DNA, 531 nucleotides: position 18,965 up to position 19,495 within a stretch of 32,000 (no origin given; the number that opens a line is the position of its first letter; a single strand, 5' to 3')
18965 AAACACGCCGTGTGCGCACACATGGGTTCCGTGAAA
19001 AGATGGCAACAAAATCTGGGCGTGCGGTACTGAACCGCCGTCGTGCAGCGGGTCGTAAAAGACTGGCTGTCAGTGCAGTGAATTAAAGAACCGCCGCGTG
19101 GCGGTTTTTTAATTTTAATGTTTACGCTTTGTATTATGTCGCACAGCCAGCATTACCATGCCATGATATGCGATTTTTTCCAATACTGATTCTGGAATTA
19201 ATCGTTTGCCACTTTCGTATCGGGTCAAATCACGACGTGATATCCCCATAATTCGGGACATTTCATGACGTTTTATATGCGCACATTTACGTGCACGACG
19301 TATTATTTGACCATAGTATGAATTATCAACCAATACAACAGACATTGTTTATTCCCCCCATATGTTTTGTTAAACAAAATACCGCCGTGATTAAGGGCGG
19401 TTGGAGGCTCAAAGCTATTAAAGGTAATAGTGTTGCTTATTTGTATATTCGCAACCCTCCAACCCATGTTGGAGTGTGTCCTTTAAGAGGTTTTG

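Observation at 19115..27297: Accessory-looking block between rpmH and the rluD operon: Cys-rich exported proteins surrounding an LRR-kinase fusion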

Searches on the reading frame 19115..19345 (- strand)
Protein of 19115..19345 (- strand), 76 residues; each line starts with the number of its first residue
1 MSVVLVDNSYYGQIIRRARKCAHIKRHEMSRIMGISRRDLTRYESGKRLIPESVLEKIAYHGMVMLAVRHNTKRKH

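Call 5: search_protein_families(library=pfam, proteins=[window:19115-19345:-], max_evalue=0.1)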
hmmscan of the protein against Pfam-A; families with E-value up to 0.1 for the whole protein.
window:19115-19345:- (76 aa): 6 families
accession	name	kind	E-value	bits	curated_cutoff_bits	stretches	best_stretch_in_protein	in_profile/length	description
PF12844.13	HTH_19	-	2.1e-06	28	30.2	1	12-59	1-48/64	Helix-turn-helix domain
PF01381.28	HTH_3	-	2.7e-06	27.7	23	1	15-59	1-45/55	Helix-turn-helix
PF13560.12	HTH_31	-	1.8e-05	25.4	27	1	12-59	3-51/64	Helix-turn-helix domain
PF15731.11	MqsA_antitoxin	-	0.00081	20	30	1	11-56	70-115/131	Antitoxin component of bacterial toxin-antitoxin system, MqsA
PF20432.4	Xre-like-HTH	-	0.0014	19.3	25.8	1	14-58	14-58/63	Antitoxin Xre-like helix-turn-helix domain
PF13443.12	HTH_26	-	0.0041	17.8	22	1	22-59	9-47/63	Cro/C1-type HTH DNA-binding domain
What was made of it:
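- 19115..19345 (-): 76-aa XRE-family HTH protein. It is sporadic: found in only 3 of the 80 related loci, and there beside other genes. Pfam HTH_3, 27.7 bits against a cut-off of 23 (call 5).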

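Call 6: search_protein_families(library=ncbifam, proteins=[window:19115-19345:-], max_evalue=0.1)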
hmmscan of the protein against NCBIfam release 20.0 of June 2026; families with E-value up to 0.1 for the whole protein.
window:19115-19345:- (76 aa): 9 families
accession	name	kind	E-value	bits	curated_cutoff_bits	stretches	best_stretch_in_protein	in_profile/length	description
TIGR03830.1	CxxCG_CxxCG_HTH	subfamily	8.5e-06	25.6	61.8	1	6-54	61-109/127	type II TA system antitoxin MqsA family protein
NF041575.1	antitoxPezA_Strep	equivalog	1e-05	25.6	290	1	12-59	3-50/158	type II toxin-antitoxin system antitoxin PezA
NF041951.1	phage_RstR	subfamily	0.00061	20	80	1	14-60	6-52/108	RstR family transcriptional repressor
NF006015.0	PRK08154.1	subfamily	0.0011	18.2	204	1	12-60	32-80/314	anaerobic benzoate catabolism transcriptional regulator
TIGR00270.2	TIGR00270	equivalog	0.0012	18.6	110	1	6-57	73-121/159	multiprotein bridging factor aMBF1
TIGR03070.1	couple_hipB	subfamily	0.0026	17.7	71.65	1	12-48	4-40/58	type II toxin-antitoxin system Y4mF family antitoxin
NF003162.0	PRK04140.1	equivalog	0.0027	16.8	263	1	12-47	128-163/317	transcriptional regulator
NF049845.1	Xre_ParS_antitoxin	subfamily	0.013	15.6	90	1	14-58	6-50/112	type II RES/Xre toxin-antitoxin system antitoxin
NF047948.1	male_kill_WMK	equivalog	0.045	13.2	300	1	12-60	164-212/300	WO male-killing family protein Wmk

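Call 61: search_protein_families(library=padloc, proteins=[window:19115-19345:-], max_evalue=1)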
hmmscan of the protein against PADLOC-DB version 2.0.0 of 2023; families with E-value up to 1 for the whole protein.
window:19115-19345:- (76 aa): 5 families
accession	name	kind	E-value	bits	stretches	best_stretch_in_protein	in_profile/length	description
PDLC02926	HTH_VI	-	6.9e-07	27.4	1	11-61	2-52/92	-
PDLC03947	RmrA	-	2.8e-05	21.1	1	6-59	7-60/383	-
PDLC03952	RmrA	-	5.4e-05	20.2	1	14-59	26-71/395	-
PDLC03949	RmrA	-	0.00051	17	1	15-59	7-51/363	-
PDLC03951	RmrA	-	0.018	12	1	10-60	8-58/400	-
